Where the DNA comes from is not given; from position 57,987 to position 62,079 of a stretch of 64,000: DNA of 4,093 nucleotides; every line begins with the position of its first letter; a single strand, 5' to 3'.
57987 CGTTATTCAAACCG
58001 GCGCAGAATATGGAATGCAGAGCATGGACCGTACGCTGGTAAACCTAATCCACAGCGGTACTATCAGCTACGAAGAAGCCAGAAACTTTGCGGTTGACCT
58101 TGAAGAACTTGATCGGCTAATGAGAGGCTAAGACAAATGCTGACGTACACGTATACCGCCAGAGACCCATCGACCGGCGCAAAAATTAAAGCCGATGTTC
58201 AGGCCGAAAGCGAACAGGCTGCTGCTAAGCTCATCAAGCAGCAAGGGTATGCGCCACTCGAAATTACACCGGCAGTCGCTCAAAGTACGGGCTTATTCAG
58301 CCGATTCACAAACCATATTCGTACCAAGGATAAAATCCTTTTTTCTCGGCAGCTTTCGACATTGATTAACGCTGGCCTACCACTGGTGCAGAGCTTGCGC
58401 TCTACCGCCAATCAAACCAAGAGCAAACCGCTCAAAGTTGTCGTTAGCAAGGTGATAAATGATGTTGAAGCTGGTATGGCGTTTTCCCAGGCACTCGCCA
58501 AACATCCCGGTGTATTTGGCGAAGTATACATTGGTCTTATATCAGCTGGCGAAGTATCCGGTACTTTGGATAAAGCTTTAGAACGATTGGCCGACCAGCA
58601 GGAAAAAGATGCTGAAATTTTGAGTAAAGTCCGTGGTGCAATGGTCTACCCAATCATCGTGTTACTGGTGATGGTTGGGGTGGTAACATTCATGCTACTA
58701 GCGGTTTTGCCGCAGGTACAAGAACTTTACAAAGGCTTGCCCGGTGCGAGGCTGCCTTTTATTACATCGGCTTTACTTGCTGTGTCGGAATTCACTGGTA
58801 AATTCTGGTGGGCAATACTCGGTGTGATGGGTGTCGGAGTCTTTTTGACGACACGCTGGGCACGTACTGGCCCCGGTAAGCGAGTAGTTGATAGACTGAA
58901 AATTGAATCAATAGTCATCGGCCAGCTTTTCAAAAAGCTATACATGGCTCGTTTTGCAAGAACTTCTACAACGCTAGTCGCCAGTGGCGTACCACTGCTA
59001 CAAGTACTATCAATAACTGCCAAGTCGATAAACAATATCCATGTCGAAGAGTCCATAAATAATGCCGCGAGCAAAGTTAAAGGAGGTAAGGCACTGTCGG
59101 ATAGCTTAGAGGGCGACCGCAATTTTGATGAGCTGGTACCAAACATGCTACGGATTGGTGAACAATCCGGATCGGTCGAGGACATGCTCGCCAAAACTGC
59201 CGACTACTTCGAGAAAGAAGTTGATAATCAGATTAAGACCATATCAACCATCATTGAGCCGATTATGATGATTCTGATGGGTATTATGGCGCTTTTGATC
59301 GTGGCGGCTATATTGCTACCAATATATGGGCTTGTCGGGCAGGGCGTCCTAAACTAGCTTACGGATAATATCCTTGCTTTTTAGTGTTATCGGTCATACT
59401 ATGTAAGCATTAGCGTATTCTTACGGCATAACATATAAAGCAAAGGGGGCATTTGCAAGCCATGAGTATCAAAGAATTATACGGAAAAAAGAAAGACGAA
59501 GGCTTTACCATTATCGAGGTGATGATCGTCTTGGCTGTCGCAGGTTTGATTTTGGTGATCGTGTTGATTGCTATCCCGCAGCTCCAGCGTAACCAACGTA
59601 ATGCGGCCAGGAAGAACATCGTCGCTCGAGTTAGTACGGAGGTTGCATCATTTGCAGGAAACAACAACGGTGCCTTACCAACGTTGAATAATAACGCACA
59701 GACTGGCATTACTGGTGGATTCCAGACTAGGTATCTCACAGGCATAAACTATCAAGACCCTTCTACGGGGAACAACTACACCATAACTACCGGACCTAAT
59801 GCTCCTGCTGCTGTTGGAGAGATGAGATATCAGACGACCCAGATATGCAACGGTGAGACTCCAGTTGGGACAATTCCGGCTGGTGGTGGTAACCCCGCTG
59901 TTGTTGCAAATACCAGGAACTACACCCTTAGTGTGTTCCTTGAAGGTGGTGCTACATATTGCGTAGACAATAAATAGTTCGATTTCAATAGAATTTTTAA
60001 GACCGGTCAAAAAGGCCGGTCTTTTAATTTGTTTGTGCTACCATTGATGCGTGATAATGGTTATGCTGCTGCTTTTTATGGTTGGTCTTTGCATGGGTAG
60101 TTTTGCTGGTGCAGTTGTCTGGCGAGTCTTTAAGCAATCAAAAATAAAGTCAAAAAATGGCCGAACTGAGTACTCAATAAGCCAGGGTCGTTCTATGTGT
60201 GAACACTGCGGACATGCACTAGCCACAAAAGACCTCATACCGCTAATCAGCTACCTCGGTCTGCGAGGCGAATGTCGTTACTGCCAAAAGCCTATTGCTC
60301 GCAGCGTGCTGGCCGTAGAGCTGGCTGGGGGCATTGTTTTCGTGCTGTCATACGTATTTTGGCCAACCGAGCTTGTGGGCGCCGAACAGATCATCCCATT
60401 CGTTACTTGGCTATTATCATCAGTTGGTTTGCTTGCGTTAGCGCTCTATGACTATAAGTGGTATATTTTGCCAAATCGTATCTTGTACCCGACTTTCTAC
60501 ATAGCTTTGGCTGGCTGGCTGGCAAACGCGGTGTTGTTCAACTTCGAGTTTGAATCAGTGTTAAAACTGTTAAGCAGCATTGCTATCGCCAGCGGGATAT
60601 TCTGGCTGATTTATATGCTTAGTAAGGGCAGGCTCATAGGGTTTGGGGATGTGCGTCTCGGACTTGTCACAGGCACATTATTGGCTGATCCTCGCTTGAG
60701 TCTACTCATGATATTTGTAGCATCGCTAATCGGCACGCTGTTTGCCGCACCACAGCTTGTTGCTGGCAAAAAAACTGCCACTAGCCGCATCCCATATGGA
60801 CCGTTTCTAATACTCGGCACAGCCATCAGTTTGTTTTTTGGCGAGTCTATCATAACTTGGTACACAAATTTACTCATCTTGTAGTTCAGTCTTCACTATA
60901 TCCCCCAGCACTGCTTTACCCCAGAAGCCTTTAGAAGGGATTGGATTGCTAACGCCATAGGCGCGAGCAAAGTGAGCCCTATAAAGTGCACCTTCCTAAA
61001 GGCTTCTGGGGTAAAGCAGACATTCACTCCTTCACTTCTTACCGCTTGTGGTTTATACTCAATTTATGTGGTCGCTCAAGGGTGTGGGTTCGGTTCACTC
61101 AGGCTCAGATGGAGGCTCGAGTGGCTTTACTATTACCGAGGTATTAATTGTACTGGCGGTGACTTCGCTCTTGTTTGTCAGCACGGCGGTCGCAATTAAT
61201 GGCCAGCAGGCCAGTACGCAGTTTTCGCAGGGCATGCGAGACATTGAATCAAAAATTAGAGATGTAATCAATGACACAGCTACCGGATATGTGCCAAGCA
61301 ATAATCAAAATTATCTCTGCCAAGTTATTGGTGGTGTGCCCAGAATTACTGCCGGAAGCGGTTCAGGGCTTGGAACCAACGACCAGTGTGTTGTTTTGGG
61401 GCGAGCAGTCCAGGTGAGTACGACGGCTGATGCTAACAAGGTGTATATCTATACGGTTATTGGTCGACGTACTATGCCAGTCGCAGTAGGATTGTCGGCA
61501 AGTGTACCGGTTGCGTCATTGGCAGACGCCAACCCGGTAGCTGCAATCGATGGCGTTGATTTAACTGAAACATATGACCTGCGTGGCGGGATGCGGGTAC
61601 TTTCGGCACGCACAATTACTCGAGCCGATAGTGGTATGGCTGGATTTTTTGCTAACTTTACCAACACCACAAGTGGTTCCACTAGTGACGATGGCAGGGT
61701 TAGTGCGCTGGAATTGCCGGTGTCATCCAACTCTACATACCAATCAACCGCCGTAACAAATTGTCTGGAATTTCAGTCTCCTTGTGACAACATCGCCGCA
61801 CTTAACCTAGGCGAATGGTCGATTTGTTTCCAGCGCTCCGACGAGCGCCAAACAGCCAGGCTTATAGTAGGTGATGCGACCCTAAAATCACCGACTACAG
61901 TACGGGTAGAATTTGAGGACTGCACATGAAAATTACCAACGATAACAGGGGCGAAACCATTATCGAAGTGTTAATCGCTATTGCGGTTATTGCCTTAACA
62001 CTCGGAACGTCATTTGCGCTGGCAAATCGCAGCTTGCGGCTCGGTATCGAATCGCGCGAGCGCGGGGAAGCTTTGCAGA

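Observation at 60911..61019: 24-bp perfect inverted repeat with nested hairpin between pilD and the minor-pilin genes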

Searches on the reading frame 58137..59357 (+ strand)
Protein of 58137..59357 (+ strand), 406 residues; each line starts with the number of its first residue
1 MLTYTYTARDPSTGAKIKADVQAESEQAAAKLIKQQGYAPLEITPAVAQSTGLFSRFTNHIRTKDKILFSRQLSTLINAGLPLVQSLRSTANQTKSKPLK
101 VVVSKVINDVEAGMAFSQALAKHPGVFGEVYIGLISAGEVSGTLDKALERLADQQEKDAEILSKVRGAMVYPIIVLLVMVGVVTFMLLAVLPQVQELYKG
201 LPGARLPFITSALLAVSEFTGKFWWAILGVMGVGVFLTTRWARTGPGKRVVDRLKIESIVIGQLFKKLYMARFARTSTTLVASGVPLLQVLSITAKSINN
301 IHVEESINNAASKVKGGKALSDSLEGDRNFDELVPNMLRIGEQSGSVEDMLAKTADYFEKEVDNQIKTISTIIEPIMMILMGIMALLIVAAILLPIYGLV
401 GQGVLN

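Call 11: search_protein_families(library=pfam, proteins=[window:58137-59357:+])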
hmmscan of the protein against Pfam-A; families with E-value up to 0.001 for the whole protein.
window:58137-59357:+ (406 aa): 1 family
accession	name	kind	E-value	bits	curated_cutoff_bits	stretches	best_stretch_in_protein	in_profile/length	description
PF00482.28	T2SSF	-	4.9e-63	211.1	25.2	2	69-192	1-125/125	Type II secretion system (T2SS), protein F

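Call 13: find_encoding_contigs(protein=window:58137-59357:+, flank=10000, max_places=10)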
Protein window:58137-59357:+ (406 aa): no gene with exactly this product is on record in the collection.

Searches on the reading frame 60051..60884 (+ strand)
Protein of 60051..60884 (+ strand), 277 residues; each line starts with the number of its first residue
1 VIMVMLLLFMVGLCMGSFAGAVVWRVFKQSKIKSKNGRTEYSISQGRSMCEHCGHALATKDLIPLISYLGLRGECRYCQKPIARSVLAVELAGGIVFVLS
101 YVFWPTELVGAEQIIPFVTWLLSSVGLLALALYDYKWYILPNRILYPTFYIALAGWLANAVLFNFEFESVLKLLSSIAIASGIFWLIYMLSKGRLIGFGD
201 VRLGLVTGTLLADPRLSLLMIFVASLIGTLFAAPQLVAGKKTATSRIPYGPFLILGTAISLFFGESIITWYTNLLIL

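Call 11: search_protein_families(library=pfam, proteins=[window:60051-60884:+])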
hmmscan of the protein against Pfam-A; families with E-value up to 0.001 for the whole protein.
window:60051-60884:+ (277 aa): 2 families
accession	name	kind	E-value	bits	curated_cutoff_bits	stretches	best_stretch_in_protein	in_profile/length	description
PF06750.18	A24_N_bact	-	1.6e-23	83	23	1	11-102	2-82/84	Bacterial Peptidase A24 N-terminal domain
PF01478.23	Peptidase_A24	-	1.2e-09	39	26.5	1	123-232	3-103/104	Type IV leader peptidase family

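Call 12: find_encoding_contigs(protein=window:60051-60884:+, flank=10000, max_places=10)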
Protein window:60051-60884:+ (277 aa): no gene with exactly this product is on record in the collection.

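Call 20: find_homologous_proteins(query=window:60051-60884:+, max_evalue=1e-20)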
Query window:60051-60884:+ (277 aa): 1559 proteins with E <= 1e-20 among 8000 candidates; the best 120 are listed.
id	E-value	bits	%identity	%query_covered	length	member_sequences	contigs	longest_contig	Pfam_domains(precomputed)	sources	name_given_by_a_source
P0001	4.1e-173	592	100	99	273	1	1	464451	PF01478.24,PF06750.19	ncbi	-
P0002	3.8e-149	514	85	98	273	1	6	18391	PF01478.24,PF06750.19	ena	-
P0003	3.4e-93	330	57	98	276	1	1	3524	PF01478.24,PF06750.19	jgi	jgi:prepilin signal peptidase PulO-like enzyme (type II secretory pathway)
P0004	5.9e-92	326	54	98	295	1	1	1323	PF01478.24,PF06750.19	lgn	-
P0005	4.8e-91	323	55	99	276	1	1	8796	PF01478.24,PF06750.19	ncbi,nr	ncbi:prepilin peptidase [Candidatus Saccharibacteria bacterium]|nr:prepilin peptidase [Candidatus Sa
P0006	9.4e-91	322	57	98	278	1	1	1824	PF01478.24,PF06750.19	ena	-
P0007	9.9e-91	322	55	99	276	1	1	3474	PF01478.24,PF06750.19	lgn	-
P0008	1.4e-90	322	57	99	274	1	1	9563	PF01478.24,PF06750.19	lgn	-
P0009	2.9e-90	321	55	99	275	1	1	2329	PF01478.24,PF06750.19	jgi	jgi:prepilin signal peptidase PulO-like enzyme (type II secretory pathway)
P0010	6.9e-90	319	55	99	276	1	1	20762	PF01478.24,PF06750.19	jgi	jgi:leader peptidase (prepilin peptidase) / N-methyltransferase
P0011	7.9e-90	319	56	99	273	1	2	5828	PF01478.24,PF06750.19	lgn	-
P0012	1.8e-89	318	55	99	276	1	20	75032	PF01478.24,PF06750.19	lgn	-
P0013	4.8e-89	317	53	99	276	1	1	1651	PF01478.24,PF06750.19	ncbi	-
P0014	5.0e-89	317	54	99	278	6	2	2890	PF01478.24,PF06750.19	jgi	jgi:prepilin signal peptidase PulO-like enzyme (type II secretory pathway)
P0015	9.8e-89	316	53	98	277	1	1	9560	PF01478.24,PF06750.19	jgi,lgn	jgi:leader peptidase (prepilin peptidase)/N-methyltransferase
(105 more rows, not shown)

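Call 21: find_encoding_contigs(protein=P0001, flank=10000, max_places=5)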
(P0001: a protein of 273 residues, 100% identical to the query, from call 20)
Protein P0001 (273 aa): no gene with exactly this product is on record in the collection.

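Call 22: find_encoding_contigs(protein=P0002, flank=10000, max_places=10)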
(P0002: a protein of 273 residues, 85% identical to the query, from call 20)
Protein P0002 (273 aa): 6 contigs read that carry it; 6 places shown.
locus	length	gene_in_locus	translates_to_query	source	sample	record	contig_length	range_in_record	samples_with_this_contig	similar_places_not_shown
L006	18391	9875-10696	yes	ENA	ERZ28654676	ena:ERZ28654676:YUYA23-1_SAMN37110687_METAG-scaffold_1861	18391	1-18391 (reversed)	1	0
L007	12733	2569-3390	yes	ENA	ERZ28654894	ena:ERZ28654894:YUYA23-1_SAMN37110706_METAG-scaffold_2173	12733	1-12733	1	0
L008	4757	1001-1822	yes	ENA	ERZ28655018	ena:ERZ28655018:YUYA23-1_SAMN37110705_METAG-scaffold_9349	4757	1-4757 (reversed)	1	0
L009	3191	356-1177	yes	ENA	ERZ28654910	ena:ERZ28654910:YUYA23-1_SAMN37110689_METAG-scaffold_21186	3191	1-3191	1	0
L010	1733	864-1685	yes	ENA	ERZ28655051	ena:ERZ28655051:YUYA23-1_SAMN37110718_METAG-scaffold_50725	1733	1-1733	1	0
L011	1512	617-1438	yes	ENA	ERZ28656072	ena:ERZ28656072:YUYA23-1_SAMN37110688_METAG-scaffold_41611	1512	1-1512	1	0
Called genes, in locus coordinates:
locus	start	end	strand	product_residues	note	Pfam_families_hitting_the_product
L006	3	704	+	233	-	?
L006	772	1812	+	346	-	PF14450:FtsA (faint), PF25216:Volactin (faint), PF11104:PilM_2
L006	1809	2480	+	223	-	PF05137:PilN (faint)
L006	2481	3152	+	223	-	-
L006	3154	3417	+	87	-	-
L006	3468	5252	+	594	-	PF05157:MshEN, PF00437:T2SSE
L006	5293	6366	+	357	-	PF00437:T2SSE, PF25199:nSTAND_NTPase5 (weak), PF13191:AAA_16 (faint)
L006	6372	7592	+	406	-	PF28597:T2SSF_N, PF00482:T2SSF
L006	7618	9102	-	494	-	PF14099:Polysacc_lyase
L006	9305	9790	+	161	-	PF07963:N_methyl (weak)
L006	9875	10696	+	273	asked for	PF06750:A24_N_bact, PF01478:Peptidase_A24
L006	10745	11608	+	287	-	-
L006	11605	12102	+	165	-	-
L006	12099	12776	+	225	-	PF07963:N_methyl (weak)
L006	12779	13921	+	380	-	-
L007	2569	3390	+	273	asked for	PF06750:A24_N_bact, PF01478:Peptidase_A24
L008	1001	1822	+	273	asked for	PF06750:A24_N_bact, PF01478:Peptidase_A24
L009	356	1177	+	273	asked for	PF06750:A24_N_bact, PF01478:Peptidase_A24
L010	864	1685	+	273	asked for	PF06750:A24_N_bact, PF01478:Peptidase_A24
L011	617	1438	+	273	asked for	PF06750:A24_N_bact, PF01478:Peptidase_A24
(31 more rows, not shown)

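Call 27: find_encoding_contigs(protein=P0008, flank=4000, max_places=2)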
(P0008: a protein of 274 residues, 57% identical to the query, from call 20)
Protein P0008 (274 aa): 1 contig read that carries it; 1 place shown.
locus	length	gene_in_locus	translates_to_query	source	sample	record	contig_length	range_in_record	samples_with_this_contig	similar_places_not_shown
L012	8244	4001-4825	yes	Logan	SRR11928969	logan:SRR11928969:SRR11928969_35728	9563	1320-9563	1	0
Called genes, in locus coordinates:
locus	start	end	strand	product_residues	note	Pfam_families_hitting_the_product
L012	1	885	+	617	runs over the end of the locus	PF05157:MshEN, PF00437:T2SSE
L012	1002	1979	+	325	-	PF00437:T2SSE, PF25199:nSTAND_NTPase5 (faint), PF13191:AAA_16 (weak), PF13401:AAA_22 (weak)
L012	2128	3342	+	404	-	PF28597:T2SSF_N, PF00482:T2SSF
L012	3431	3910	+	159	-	PF07963:N_methyl (weak)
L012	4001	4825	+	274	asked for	PF06750:A24_N_bact, PF01478:Peptidase_A24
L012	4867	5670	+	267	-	-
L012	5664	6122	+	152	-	-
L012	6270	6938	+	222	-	PF07963:N_methyl (faint)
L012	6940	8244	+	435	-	?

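Call 28: find_encoding_contigs(protein=P0012, flank=4000, max_places=2)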
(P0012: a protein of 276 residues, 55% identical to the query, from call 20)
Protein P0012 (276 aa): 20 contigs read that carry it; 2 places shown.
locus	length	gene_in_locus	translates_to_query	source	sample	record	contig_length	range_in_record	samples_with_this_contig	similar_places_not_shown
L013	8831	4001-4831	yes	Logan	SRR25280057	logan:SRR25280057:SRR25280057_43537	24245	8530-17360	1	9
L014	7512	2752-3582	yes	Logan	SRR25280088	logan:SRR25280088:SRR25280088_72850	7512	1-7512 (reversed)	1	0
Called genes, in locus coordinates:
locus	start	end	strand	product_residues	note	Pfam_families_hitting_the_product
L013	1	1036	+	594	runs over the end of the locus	PF05157:MshEN, PF00437:T2SSE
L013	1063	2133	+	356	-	PF00437:T2SSE, PF13191:AAA_16 (weak), PF13401:AAA_22 (faint)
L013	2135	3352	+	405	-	PF28597:T2SSF_N (weak), PF00482:T2SSF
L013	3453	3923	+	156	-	PF07963:N_methyl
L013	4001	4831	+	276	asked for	PF06750:A24_N_bact, PF01478:Peptidase_A24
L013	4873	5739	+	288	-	-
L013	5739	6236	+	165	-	-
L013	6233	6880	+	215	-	PF07963:N_methyl (weak)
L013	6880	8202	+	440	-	-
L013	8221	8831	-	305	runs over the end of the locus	PF02899:Phage_int_SAM_1, PF13102:Phage_int_SAM_5, PF13495:Phage_int_SAM_4 (weak), PF00589:Phage_integrase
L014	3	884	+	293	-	?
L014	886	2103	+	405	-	PF28597:T2SSF_N (weak), PF00482:T2SSF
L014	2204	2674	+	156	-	PF07963:N_methyl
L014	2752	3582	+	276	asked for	PF06750:A24_N_bact, PF01478:Peptidase_A24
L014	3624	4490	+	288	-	-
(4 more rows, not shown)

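Call 29: find_encoding_contigs(protein=P0010, flank=4000, max_places=2)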
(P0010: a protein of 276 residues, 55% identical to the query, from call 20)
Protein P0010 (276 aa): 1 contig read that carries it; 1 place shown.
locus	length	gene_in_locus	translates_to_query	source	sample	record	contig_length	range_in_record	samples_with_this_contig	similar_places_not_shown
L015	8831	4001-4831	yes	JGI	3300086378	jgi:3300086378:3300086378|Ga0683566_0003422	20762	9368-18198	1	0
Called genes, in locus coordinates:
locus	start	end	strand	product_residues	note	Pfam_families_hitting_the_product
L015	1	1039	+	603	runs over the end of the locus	PF05157:MshEN, PF00437:T2SSE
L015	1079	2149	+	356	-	PF00437:T2SSE, PF13191:AAA_16 (weak), PF25199:nSTAND_NTPase5 (weak)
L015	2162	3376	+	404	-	PF28597:T2SSF_N, PF00482:T2SSF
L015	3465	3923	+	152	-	PF07963:N_methyl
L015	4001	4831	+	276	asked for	PF06750:A24_N_bact, PF01478:Peptidase_A24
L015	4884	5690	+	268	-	-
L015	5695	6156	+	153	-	-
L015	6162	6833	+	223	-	-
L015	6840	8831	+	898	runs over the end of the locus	-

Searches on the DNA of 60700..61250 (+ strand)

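Call 10: search_rna_families(source=window, start=60700, end=61250, threshold=evalue, max_evalue=10)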
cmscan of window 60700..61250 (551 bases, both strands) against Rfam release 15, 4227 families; matches with E-value up to 10: 1.
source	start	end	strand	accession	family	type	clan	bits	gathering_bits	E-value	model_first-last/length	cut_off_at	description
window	60804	60894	-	RF02493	Gl_U4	Gene; snRNA; splicing;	-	15.1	100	3.1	1-95/95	no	Giardia U4 spliceosomal RNA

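Call 35: search_dna_similar(query=window:60885-61047:+, collection=plasmids, mode=distant, max_evalue=1)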
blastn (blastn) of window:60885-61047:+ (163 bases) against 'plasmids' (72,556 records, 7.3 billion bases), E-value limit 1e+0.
No match.

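Call 36: search_dna_similar(query=window:60885-61047:+, collection=phages, mode=distant, max_evalue=1)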
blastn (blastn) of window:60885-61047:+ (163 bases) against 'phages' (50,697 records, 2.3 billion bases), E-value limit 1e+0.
No match.

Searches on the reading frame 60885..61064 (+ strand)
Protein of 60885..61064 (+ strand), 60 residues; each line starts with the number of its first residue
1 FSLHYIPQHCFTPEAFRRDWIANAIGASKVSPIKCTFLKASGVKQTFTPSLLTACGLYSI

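Call 34: find_homologous_proteins(query=window:60885-61064:+, max_evalue=10)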
Query seq(60 aa): no candidate shares three 5-residue words with the query. No homologue found.

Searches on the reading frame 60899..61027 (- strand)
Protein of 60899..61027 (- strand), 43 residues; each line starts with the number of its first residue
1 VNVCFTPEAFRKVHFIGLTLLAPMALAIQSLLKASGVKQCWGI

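Call 42: search_protein_representatives(protein=window:60899-61027:-)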
Query: 43 residues. Proteins with E-value up to 0.001 (for the whole library): 2; up to 1e-10: 1; up to 1e-30: 0. The best 2 are listed.
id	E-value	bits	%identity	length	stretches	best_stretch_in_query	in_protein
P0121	1.1e-19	83.9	38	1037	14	11-41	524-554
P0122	1.4e-04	37.6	40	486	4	14-42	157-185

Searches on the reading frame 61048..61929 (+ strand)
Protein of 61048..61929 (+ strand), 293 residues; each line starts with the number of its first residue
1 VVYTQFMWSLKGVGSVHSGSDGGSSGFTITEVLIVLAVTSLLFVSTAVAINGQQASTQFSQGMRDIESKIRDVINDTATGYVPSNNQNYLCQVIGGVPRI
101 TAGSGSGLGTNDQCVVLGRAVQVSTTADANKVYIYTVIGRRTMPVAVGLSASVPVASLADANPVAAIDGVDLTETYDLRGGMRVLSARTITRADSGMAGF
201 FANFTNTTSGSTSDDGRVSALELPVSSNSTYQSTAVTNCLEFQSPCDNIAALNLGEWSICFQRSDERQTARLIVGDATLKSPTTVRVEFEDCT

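Call 11: search_protein_families(library=pfam, proteins=[window:61048-61929:+])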
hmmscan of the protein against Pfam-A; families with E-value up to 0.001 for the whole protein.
window:61048-61929:+ (293 aa): 0 families

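Call 45: find_encoding_contigs(protein=window:61066-61929:+, flank=3000, max_places=10)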
Protein window:61066-61929:+ (287 aa): no gene with exactly this product is on record in the collection.

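Call 53: find_homologous_proteins(query=window:61066-61929:+, max_evalue=1e-10)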
Query window:61066-61929:+ (287 aa): 5 proteins with E <= 1e-10 among 5157 candidates.
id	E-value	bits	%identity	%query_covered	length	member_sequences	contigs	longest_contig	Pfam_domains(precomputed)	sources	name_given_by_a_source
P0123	2.1e-180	616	100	100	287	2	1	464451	-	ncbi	-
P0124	1.6e-26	112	32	83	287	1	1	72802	-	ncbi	-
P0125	3.5e-24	104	32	94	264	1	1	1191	-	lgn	-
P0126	3.3e-18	85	42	40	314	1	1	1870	-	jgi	jgi:prepilin-type N-terminal cleavage/methylation domain-containing protein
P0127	2.0e-17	82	27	97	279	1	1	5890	-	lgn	-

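Call 54: list_cluster_members(proteins=[P0123, P0001])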
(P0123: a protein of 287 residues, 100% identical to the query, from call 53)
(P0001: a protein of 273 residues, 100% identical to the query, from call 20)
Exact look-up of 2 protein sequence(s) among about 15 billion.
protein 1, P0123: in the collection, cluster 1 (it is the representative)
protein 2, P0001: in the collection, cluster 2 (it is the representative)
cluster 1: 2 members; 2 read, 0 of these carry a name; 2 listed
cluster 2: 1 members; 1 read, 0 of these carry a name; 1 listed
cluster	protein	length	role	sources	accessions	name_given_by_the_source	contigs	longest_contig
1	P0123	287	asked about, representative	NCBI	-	-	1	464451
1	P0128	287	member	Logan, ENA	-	-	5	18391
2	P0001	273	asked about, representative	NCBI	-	-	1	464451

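Call 55: find_encoding_contigs(protein=P0128, flank=2500, max_places=10)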
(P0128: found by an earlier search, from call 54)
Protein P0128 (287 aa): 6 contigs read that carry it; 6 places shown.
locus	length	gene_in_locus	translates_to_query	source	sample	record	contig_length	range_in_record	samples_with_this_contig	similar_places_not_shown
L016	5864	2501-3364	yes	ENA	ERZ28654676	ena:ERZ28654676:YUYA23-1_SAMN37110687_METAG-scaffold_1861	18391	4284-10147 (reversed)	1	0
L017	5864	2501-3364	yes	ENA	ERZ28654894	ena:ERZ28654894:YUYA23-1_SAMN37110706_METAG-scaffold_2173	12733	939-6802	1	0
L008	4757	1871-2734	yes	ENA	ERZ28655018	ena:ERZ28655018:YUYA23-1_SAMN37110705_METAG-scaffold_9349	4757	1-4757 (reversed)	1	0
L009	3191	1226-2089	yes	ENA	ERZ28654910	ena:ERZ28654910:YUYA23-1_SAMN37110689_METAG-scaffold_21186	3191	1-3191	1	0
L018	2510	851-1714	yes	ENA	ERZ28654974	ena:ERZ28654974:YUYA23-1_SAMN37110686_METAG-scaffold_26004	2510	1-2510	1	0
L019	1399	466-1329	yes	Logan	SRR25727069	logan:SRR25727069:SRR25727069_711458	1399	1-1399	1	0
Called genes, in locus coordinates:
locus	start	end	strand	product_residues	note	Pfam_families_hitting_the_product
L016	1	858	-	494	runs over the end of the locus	PF14099:Polysacc_lyase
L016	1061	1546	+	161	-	PF07963:N_methyl (weak)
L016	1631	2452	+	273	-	PF06750:A24_N_bact, PF01478:Peptidase_A24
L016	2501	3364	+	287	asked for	-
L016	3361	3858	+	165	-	-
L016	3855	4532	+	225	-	PF07963:N_methyl (weak)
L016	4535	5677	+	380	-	-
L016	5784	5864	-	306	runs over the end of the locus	PF02899:Phage_int_SAM_1, PF13102:Phage_int_SAM_5, PF13495:Phage_int_SAM_4 (faint), PF00589:Phage_integrase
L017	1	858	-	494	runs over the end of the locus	PF14099:Polysacc_lyase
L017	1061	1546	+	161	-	PF07963:N_methyl (weak)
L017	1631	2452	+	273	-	PF06750:A24_N_bact, PF01478:Peptidase_A24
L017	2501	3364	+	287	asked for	-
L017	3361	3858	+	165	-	-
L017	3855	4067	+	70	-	-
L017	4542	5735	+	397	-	-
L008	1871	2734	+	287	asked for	-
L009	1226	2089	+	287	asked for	-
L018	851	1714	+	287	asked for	-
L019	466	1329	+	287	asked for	-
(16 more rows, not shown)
